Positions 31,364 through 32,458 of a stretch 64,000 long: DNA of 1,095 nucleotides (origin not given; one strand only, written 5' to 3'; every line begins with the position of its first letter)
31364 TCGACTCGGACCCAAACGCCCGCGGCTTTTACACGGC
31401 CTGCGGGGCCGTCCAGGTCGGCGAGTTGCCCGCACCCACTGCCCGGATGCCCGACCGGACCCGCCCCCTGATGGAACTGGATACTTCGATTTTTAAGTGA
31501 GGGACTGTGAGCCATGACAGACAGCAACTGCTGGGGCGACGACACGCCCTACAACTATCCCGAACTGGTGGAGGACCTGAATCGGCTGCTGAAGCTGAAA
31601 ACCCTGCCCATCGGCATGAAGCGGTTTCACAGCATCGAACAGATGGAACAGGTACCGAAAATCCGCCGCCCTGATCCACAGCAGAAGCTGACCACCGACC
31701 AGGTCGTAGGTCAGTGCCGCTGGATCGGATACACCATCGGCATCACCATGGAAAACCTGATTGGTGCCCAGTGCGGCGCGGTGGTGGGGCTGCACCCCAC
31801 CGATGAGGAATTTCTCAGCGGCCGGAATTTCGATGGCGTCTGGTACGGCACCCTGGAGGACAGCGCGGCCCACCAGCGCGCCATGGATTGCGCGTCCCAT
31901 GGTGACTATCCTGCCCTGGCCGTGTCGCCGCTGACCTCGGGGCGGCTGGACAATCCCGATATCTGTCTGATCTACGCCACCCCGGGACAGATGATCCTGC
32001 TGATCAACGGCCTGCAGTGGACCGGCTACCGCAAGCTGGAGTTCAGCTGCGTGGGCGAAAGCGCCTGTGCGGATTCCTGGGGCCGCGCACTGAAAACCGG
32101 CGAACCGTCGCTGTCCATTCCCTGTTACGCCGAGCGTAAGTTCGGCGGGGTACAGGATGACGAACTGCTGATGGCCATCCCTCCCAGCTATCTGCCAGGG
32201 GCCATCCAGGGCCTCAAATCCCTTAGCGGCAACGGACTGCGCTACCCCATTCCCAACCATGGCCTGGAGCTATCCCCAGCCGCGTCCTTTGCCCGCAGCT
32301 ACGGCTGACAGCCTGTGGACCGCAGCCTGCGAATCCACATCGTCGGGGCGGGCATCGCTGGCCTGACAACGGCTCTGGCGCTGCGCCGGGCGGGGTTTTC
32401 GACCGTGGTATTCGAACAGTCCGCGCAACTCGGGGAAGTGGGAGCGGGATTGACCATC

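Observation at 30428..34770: Compact five-gene operon: SAM methyltransferase, GNAT, DUF169, FAD monooxygenase and MFS transporter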

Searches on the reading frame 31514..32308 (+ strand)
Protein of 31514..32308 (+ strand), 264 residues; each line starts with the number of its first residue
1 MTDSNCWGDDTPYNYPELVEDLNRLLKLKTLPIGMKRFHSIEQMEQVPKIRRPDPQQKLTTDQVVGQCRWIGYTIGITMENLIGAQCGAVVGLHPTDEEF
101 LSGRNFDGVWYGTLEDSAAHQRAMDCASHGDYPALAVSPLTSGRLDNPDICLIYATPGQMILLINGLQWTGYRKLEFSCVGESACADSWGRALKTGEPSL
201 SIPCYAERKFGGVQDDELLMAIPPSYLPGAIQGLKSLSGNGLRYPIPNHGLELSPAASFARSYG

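Call 3: search_protein_families(library=pfam, proteins=[window:31514-32308:+])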
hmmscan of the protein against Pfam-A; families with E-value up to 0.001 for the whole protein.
window:31514-32308:+ (264 aa): 1 family
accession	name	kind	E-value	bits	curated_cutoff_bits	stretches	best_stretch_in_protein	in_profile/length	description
PF02596.20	DUF169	-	6.1e-39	134.5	27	1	22-231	2-207/209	Uncharacterised ArCR, COG2043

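Call 4: search_protein_families(library=ncbifam, proteins=[window:31514-32308:+])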
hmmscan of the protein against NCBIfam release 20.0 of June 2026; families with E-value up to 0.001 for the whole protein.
window:31514-32308:+ (264 aa): 0 families

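Call 7: find_encoding_contigs(protein=window:31514-32308:+, flank=10000, max_places=6)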
Protein window:31514-32308:+ (264 aa): 3 contigs read that carry it; 1 place shown.
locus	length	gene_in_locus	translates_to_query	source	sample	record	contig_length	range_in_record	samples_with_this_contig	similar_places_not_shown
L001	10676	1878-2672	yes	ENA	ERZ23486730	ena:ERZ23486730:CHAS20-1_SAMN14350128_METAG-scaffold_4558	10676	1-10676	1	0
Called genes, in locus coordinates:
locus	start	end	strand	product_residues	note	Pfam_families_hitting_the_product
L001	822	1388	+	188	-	PF01209:Ubie_methyltran, PF13489:Methyltransf_23, PF13649:Methyltransf_25, PF13847:Methyltransf_31, PF08241:Methyltransf_11, PF08242:Methyltransf_12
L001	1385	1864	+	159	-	PF00583:Acetyltransf_1, PF13673:Acetyltransf_10, PF13508:Acetyltransf_7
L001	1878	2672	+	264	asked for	PF02596:DUF169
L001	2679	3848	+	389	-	PF01266:DAO (weak), PF01494:FAD_binding_3, PF07992:Pyr_redox_2 (faint), PF13450:NAD_binding_8 (weak), PF01593:Amino_oxidase (faint)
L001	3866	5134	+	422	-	PF07690:MFS_1, PF13347:MFS_2 (weak), PF00083:Sugar_tr (weak), PF07690:MFS_1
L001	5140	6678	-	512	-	PF00144:Beta-lactamase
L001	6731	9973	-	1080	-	PF02012:BNR (faint), PF14870:PSII_BNR (faint), PF15899:BNR_6 (faint), PF15902:Sortilin-Vps10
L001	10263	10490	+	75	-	-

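Call 8: find_homologous_proteins(query=window:31514-32308:+)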
Query window:31514-32308:+ (264 aa): 6470 proteins with E <= 0.001 among 6908 candidates; the best 120 are listed.
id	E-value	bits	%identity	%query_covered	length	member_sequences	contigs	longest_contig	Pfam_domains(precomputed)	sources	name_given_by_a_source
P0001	6.9e-182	621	100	100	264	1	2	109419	PF02596.21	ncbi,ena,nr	ncbi:MAG: DUF169 domain-containing protein [Xanthomonadales bacterium]|nr:DUF169 domain-containing p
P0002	7.0e-142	489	77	100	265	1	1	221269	PF02596.21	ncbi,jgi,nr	ncbi:MAG: DUF169 domain-containing protein [Halieaceae bacterium]|jgi:uncharacterized protein (DUF16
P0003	6.0e-141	486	76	100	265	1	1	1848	PF02596.21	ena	-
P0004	7.1e-141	486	77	100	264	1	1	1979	PF02596.21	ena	-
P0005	8.1e-141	486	75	100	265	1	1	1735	PF02596.21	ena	-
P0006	1.1e-140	486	76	100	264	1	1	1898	PF02596.21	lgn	-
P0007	4.6e-140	484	76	100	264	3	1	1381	PF02596.21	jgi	-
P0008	1.1e-139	482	77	100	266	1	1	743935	PF02596.21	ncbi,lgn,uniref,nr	ncbi:DUF169 domain-containing protein [Oceanibacterium hippocampi]|uniref:LEM domain-containing prot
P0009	1.2e-139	482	76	100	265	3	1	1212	PF02596.21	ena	-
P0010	1.5e-139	482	77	100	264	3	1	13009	PF02596.21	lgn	-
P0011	2.3e-139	481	75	98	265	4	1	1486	PF02596.21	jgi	jgi:uncharacterized protein (DUF169 family)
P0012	1.4e-138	479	74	100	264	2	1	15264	PF02596.21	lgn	-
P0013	4.6e-138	477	74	100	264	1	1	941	PF02596.21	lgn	-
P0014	5.9e-138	477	75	100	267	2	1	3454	PF02596.21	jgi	jgi:uncharacterized protein (DUF169 family)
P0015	6.3e-138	477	75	100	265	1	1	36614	PF02596.21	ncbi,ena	-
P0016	7.4e-138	476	76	100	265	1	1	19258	PF02596.21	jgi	jgi:uncharacterized protein (DUF169 family)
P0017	8.3e-138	476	75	98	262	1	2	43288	PF02596.21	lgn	-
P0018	1.4e-137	475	73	100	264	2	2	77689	PF02596.21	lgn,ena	-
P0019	2.2e-137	475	75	98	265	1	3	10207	PF02596.21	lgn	-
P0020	3.4e-137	474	75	100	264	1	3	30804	PF02596.21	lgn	-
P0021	6.7e-137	473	74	100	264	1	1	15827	PF02596.21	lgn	-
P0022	8.6e-137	473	75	100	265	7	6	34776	PF02596.21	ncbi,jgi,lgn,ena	ncbi:MAG: hypothetical protein ACI9WS_003318 [Paraglaciecola psychrophila]|jgi:uncharacterized prote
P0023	3.0e-136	471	74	98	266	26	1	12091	PF02596.21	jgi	-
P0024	6.1e-136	470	72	100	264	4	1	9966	PF02596.21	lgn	-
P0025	7.8e-136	470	75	100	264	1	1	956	PF02596.21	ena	-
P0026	9.2e-136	469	74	100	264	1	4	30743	PF02596.21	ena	-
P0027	1.5e-135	469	74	100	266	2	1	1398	PF02596.21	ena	-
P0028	1.9e-135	468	74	99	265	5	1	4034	PF02596.21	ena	-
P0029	2.2e-135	468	75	100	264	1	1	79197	PF02596.21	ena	-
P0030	2.3e-135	468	73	100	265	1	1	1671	PF02596.21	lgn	-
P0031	2.4e-135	468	73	98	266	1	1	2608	PF02596.21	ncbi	-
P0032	5.1e-135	467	74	100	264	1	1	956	PF02596.21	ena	-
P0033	5.8e-135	467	74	100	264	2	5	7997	PF02596.21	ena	-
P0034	6.7e-135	467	73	100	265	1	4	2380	PF02596.21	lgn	-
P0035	8.6e-135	466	72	100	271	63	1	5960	PF02596.21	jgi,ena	-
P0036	1.0e-134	466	73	100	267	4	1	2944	PF02596.21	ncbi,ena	-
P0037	1.1e-134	466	74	100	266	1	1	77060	PF02596.21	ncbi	-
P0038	2.9e-134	465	73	100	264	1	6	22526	PF02596.21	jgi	jgi:uncharacterized protein (DUF169 family)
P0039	3.1e-134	464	73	98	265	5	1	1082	PF02596.21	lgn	-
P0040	3.5e-134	464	73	100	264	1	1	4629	PF02596.21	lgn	-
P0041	3.9e-134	464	73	99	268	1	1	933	PF02596.21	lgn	-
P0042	4.2e-134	464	75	98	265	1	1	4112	PF02596.21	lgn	-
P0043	4.3e-134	464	73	100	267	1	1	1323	PF02596.21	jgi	jgi:uncharacterized protein (DUF169 family)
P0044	6.0e-134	463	73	100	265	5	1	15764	PF02596.21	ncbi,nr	ncbi:MAG TPA: hypothetical protein DCO73_11685 [Alphaproteobacteria bacterium]|nr:hypothetical prote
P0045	6.5e-134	463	73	100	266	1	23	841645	PF02596.21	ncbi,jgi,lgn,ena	jgi:uncharacterized protein (DUF169 family)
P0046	7.3e-134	463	72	100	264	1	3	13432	PF02596.21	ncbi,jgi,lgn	ncbi:MAG: hypothetical protein ACI8PT_000542 [Gammaproteobacteria bacterium]|jgi:uncharacterized pro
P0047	8.9e-134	463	73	100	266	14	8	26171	PF02596.21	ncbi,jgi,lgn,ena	ncbi:MAG: DUF169 domain-containing protein [Gammaproteobacteria bacterium]|jgi:uncharacterized prote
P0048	8.9e-134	463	73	100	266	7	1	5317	PF02596.21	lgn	-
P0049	9.1e-134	463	73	98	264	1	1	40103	PF02596.21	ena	-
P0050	1.4e-133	462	73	100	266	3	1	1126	PF02596.21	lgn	-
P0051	1.8e-133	462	75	99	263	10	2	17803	PF02596.21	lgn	-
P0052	2.6e-133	461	73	100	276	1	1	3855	PF02596.21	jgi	jgi:uncharacterized protein (DUF169 family)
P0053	3.0e-133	461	73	98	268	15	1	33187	PF02596.21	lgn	-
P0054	5.1e-133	460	73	100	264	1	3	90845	PF02596.21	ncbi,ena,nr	ncbi:MAG: DUF169 domain-containing protein [Gammaproteobacteria bacterium]|nr:DUF169 domain-containi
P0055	5.1e-133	460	73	100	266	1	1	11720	PF02596.21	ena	-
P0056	7.1e-133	460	72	100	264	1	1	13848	PF02596.21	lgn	-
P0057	7.2e-133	460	73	100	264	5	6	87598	PF02596.21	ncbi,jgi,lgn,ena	-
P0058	1.1e-132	459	74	98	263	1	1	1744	PF02596.21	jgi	jgi:uncharacterized protein (DUF169 family)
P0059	1.4e-132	459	71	100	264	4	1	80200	PF02596.21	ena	-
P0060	1.5e-132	459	73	100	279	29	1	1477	PF02596.21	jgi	jgi:uncharacterized protein (DUF169 family)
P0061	1.5e-132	459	72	100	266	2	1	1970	PF02596.21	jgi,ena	jgi:uncharacterized protein (DUF169 family)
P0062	1.7e-132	459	73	100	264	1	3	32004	PF02596.21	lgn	-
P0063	1.8e-132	459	73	100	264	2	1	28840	PF02596.21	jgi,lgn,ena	-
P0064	1.8e-132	459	73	98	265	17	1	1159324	PF02596.21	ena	-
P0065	1.9e-132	459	73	100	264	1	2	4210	PF02596.21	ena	-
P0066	2.5e-132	458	75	100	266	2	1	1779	PF02596.21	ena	-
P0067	3.0e-132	458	73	98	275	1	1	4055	PF02596.21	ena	-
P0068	3.5e-132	458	72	100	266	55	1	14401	PF02596.21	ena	-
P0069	3.7e-132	458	72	100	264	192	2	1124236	PF02596.21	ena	-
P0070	4.1e-132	457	72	99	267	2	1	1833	PF02596.21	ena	-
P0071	4.7e-132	457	75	100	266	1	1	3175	PF02596.21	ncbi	-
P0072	4.7e-132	457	73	100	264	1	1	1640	PF02596.21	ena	-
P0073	5.4e-132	457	70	100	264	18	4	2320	PF02596.21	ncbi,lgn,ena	-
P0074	6.3e-132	457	75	100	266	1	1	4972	PF02596.21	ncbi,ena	-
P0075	6.4e-132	457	72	100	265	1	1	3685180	PF02596.21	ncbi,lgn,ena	-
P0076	8.1e-132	456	72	99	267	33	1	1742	PF02596.21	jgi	jgi:uncharacterized protein (DUF169 family)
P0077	8.8e-132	456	75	100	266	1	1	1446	PF02596.21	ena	-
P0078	8.8e-132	456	75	100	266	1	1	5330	PF02596.21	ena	-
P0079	1.2e-131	456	75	100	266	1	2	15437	PF02596.21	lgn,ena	-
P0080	1.3e-131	456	73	100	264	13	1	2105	PF02596.21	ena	-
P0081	1.4e-131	456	70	100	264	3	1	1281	PF02596.21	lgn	-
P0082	2.1e-131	455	72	100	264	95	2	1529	PF02596.21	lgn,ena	-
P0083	2.2e-131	455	72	100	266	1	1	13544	PF02596.21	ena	-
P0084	2.6e-131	455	70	100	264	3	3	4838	PF02596.21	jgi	-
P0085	2.7e-131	455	74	100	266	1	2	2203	PF02596.21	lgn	-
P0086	3.2e-131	455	74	100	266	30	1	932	PF02596.21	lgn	-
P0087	3.9e-131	454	74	98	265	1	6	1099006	PF02596.21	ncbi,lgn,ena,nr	ncbi:MAG: hypothetical protein GKR94_26715 [Gammaproteobacteria bacterium]|nr:hypothetical protein [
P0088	4.3e-131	454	74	100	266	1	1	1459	PF02596.21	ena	-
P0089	4.4e-131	454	74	100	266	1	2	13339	PF02596.21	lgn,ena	-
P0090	5.1e-131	454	71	100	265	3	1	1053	PF02596.21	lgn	-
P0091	5.4e-131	454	73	98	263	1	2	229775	PF02596.21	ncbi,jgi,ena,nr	ncbi:MAG: DUF169 domain-containing protein [Chromatiales bacterium]|jgi:uncharacterized protein (DUF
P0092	5.7e-131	454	74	100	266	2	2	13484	PF02596.21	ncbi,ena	-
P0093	6.3e-131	454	70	100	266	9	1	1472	PF02596.21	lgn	-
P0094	7.2e-131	453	74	100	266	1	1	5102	PF02596.21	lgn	-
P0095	7.9e-131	453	71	100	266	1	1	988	PF02596.21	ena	-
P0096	1.1e-130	453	71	100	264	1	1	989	PF02596.21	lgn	-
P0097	1.3e-130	453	72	100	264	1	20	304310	PF02596.21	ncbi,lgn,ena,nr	ncbi:MAG TPA: hypothetical protein DCZ12_14885 [Gammaproteobacteria bacterium]|nr:hypothetical prote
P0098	1.3e-130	452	71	100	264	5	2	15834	PF02596.21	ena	-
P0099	1.4e-130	452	73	100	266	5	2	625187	PF02596.21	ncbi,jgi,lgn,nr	ncbi:MAG: DUF169 domain-containing protein [Proteobacteria bacterium]|jgi:uncharacterized protein (D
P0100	1.4e-130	452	74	100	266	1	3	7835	PF02596.21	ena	-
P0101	1.5e-130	452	70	100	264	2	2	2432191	PF02596.21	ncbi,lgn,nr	ncbi:MAG: DUF169 domain-containing protein [Cellvibrionales bacterium]|nr:DUF169 domain-containing p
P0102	1.7e-130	452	72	100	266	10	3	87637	PF02596.21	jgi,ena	-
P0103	2.2e-130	452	74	100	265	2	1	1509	PF02596.21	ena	-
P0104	3.0e-130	451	73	100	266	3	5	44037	PF02596.21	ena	-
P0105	3.0e-130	451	71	99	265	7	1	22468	PF02596.21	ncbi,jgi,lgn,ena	-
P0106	3.0e-130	451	71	100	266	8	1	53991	PF02596.21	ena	-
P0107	3.6e-130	451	73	100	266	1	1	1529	PF02596.21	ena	-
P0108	4.3e-130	451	71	100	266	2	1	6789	PF02596.21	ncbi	-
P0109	4.8e-130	451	72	100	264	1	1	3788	PF02596.21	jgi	-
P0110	6.4e-130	450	71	99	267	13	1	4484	PF02596.21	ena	-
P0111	6.7e-130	450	73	100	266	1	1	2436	PF02596.21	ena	-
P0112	8.0e-130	450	73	98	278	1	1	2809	PF02596.21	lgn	-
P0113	8.2e-130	450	74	100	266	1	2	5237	PF02596.21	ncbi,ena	-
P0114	8.2e-130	450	74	100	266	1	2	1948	PF02596.21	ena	-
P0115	8.6e-130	450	73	100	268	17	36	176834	PF02596.21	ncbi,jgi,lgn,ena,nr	ncbi:MAG: DUF169 domain-containing protein [Myxococcota bacterium]|jgi:uncharacterized protein (DUF1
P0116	8.8e-130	450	72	100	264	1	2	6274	PF02596.21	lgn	-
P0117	1.1e-129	450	70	100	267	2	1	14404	PF02596.21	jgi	jgi:uncharacterized protein (DUF169 family)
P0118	1.1e-129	449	70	100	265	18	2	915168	PF02596.21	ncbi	ncbi:MAG: DUF169 domain-containing protein [Halioglobus sp.]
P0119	1.2e-129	449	70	100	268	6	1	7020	PF02596.21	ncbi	ncbi:MAG: DUF169 domain-containing protein [Pseudomonadota bacterium]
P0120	1.2e-129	449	71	99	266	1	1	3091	PF02596.21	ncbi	-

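Call 10: find_related_loci(query=A1, collection=genome_contigs, flank=8000)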
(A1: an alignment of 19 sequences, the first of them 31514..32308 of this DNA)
Query A1 (264 aa) in genome_contigs; peptide patterns used: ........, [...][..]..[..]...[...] (x = any residue, [..] = any of these).
599 stretches matched a pattern (row limit reached: there are more); 146 encode a relative of the query (tblastn E <= 1e-3); the best 80 are kept; 80 distinct loci.
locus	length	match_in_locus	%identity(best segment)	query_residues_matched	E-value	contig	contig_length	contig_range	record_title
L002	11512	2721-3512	73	1-264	3e-136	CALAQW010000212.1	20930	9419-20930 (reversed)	MAG TPA_asm: uncultured Alphaproteobacteria bacterium isolate SRR1569898_bin.35_CONCOCT_v1.1_MAG genome assembly, contig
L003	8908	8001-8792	73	1-264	8e-136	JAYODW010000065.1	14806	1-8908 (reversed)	MAG: Gammaproteobacteria bacterium isolate 139553_S155_concoct_bins.tsv.116 NODE_4993_length_14806_cov_11.134228, whole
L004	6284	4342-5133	72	1-264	9e-135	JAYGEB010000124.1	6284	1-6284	MAG: Alphaproteobacteria bacterium isolate OC6_4000m_MAG_82 OC6_4000m_contig_4403860, whole genome shotgun sequence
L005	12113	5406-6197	71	1-264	5e-134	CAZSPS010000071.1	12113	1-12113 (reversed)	MAG TPA_asm: uncultured Ectothiorhodospiraceae bacterium isolate SRP338948_co1_65 genome assembly, contig: k141_167990,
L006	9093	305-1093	71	2-264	6e-134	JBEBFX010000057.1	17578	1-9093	MAG: Alphaproteobacteria bacterium isolate ASF_7 NODE_1588_length_17578_cov_4.116597, whole genome shotgun sequence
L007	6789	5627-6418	71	1-264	1e-132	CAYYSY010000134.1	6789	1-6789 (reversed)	MAG TPA_asm: uncultured Spirochaetaceae bacterium isolate binchicken_co231_154 genome assembly, contig: k141_6405015, wh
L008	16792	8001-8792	71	1-264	7e-133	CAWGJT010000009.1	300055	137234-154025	MAG: uncultured delta proteobacterium isolate MFD05684.bin.2.192 genome assembly, contig: contig_19535, whole genome sho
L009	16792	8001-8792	72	1-264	5e-133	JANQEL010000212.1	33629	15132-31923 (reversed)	MAG: Myxococcota bacterium isolate PL23a_bin.25 k99_1429386, whole genome shotgun sequence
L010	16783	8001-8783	72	4-264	1e-131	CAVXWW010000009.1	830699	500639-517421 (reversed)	MAG: uncultured Gammaproteobacteria bacterium isolate MFD03804.bin.1.251 genome assembly, contig: contig_9063, whole gen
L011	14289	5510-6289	72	5-264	2e-131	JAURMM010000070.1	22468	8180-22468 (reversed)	MAG: Gammaproteobacteria bacterium isolate SFB_Oligo_Co_35 k141_1057537, whole genome shotgun sequence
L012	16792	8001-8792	69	1-264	2e-131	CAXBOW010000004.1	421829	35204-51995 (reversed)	MAG TPA_asm: uncultured Haliea sp. isolate ERR2762188_binner12_Refined_25 genome assembly, contig: ERZ3421808.15, whole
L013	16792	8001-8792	71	1-264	6e-131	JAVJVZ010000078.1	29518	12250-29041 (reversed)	MAG: Gammaproteobacteria bacterium isolate C2-GNP5-20 k141_37335, whole genome shotgun sequence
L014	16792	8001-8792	69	1-264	7e-131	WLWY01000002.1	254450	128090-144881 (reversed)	MAG: Alphaproteobacteria bacterium isolate MH-Pat-all_autometa_1-15 scf7180000017300.254450, whole genome shotgun sequen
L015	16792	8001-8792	69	1-264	1e-130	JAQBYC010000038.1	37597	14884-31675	MAG: Proteobacteria bacterium isolate casp150-mb.302 NODE_2847_length_37597_cov_0.151848, whole genome shotgun sequence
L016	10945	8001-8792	70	1-264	2e-130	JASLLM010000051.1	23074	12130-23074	MAG: Alphaproteobacteria bacterium isolate Arabian10_MAG_24 NODE_51_length_23074_cov_10.465191, whole genome shotgun seq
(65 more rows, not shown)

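Call 14: search_solved_structures(query=window:31514-32308:+, max_evalue=1)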
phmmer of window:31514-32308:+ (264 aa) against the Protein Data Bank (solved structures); distinct sequences matched with E-value up to 1: 0.

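Call 36: predict_structure(alignment_id=A1)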
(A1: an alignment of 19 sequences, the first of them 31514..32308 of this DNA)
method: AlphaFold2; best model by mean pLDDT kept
length: 264 residues; sequences in the alignment: 19
mean_pLDDT: 44.8   pTM: 0.50
mean pLDDT of the five models: 44.8, 39.0, 34.4, 33.6, 33.3
residues with pLDDT >= 90: 0; 70-90: 24; 50-70: 70; < 50: 170
segments of 3 or more residues with pLDDT < 50: 1-8, 29-148, 176-186, 205-213, 243-255, 257-259, 261-264
pLDDT, mean of each block of 10 residues (from residue 1): 41 60 60 34 42 37 31 25 21 28 29 33 28 25 39 64 71 48 48 63 50 56 72 76 40 44 44
secondary structure, 60 per line:
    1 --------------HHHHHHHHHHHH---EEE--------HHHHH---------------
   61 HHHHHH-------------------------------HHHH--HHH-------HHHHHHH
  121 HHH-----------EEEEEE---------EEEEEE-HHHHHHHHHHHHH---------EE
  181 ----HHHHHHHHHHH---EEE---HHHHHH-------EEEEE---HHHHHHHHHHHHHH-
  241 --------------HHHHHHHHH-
elements in order: H15-26 E30-32 H41-45 H61-66 H98-101 H114-123 E135-140 E150-155 H157-169 H185-195 E199-201 H205-210 E218-222 H226-239 H255-263

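Call 57: predict_structure(alignment_id=A3)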
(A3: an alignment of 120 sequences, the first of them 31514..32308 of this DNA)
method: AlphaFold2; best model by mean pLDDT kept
length: 264 residues; sequences in the alignment: 120
mean_pLDDT: 92.4   pTM: 0.90
mean pLDDT of the five models: 92.4, 91.1, 90.6, 90.3, 87.8
residues with pLDDT >= 90: 202; 70-90: 61; 50-70: 1; < 50: 0
segments of 3 or more residues with pLDDT < 50: none
pLDDT, mean of each block of 10 residues (from residue 1): 89 97 96 97 98 94 95 97 94 96 89 93 93 97 96 96 93 82 91 94 89 92 96 94 81 82 75
secondary structure, 60 per line:
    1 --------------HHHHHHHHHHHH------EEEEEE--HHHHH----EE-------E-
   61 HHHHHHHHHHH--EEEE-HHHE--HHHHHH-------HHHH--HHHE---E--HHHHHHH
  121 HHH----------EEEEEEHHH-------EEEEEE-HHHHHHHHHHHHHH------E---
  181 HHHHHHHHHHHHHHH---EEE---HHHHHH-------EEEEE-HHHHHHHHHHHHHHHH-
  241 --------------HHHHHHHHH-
elements in order: H15-26 E33-38 H41-45 H61-71 E74-77 H85-90 H98-101 H114-123 E134-139 E150-155 H157-170 H181-195 E199-201 H205-210 E218-222 H224-239 H255-263

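Call 74: fold_search(model_id=the predicted structure, library=pdb)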
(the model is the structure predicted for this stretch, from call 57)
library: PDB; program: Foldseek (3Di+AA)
matches with E <= 10: 318; with E <= 0.001: 0
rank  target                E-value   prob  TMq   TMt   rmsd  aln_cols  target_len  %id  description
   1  1e5e_B                2.4e-01  0.20  0.21  0.15   5.6       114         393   12  METHIONINE GAMMA-LYASE (MGL) FROM TRICHOMONAS VAGINALIS IN COMPLEX WITH PROPARGYLGLYCINE (released 2001-07-19)
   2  8erb_N                2.7e-01  0.12  0.19  0.13  12.8       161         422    9  Crystal structure of Fub7 in complex with vinylglycine ketimine (released 2023-10-18)
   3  8erb_K                3.5e-01  0.15  0.19  0.13   5.4       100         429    9  Crystal structure of Fub7 in complex with vinylglycine ketimine (released 2023-10-18)
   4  8erb_C                3.5e-01  0.10  0.18  0.12  12.2       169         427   11  Crystal structure of Fub7 in complex with vinylglycine ketimine (released 2023-10-18)
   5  4e3r_C                4.6e-01  0.04  0.20  0.13  18.9       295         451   12  PLP-bound aminotransferase mutant crystal structure from Vibrio fluvialis (released 2012-10-10)
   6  1e5e_A                5.6e-01  0.16  0.21  0.15   4.5       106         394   13  METHIONINE GAMMA-LYASE (MGL) FROM TRICHOMONAS VAGINALIS IN COMPLEX WITH PROPARGYLGLYCINE (released 2001-07-19)
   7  9qm6_D                5.6e-01  0.12  0.20  0.15   5.9       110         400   13  Crystal structure of highly stable methionine gamma-lyase from Thermobrachium celere in complex with PLP and norleucin (released 2025-11-19)
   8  2dt9_A                6.0e-01  0.09  0.17  0.26   6.8       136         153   10  Crystal structure of the regulatory subunit of aspartate kinase from Thermus flavus (released 2007-07-17)
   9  8eqw_E                6.4e-01  0.12  0.19  0.13   5.2       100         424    7  Crystal structure of Fub7 (released 2023-10-11)
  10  8eqw_A                6.4e-01  0.07  0.19  0.13  12.8       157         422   11  Crystal structure of Fub7 (released 2023-10-11)
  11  4j8l                  6.8e-01  0.14  0.20  0.15   5.5        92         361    9  CRYSTAL STRUCTURE OF THE PYRIDOXAL-5'-PHOSPHATE DEPENDENT protein YhfS from Escherichia coli (released 2014-03-05)
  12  1ibj_A                6.8e-01  0.09  0.19  0.14   6.2       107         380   13  Crystal structure of cystathionine beta-lyase from Arabidopsis thaliana (released 2001-04-04)
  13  8erb_B                7.8e-01  0.07  0.18  0.12  13.9       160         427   10  Crystal structure of Fub7 in complex with vinylglycine ketimine (released 2023-10-18)
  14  8erb_A                8.3e-01  0.12  0.19  0.13   5.3        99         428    8  Crystal structure of Fub7 in complex with vinylglycine ketimine (released 2023-10-18)
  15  2zho_C                8.3e-01  0.08  0.17  0.26   6.0       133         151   10  Crystal structure of the regulatory subunit of aspartate kinase from Thermus thermophilus (ligand free form) (released 2009-02-17)
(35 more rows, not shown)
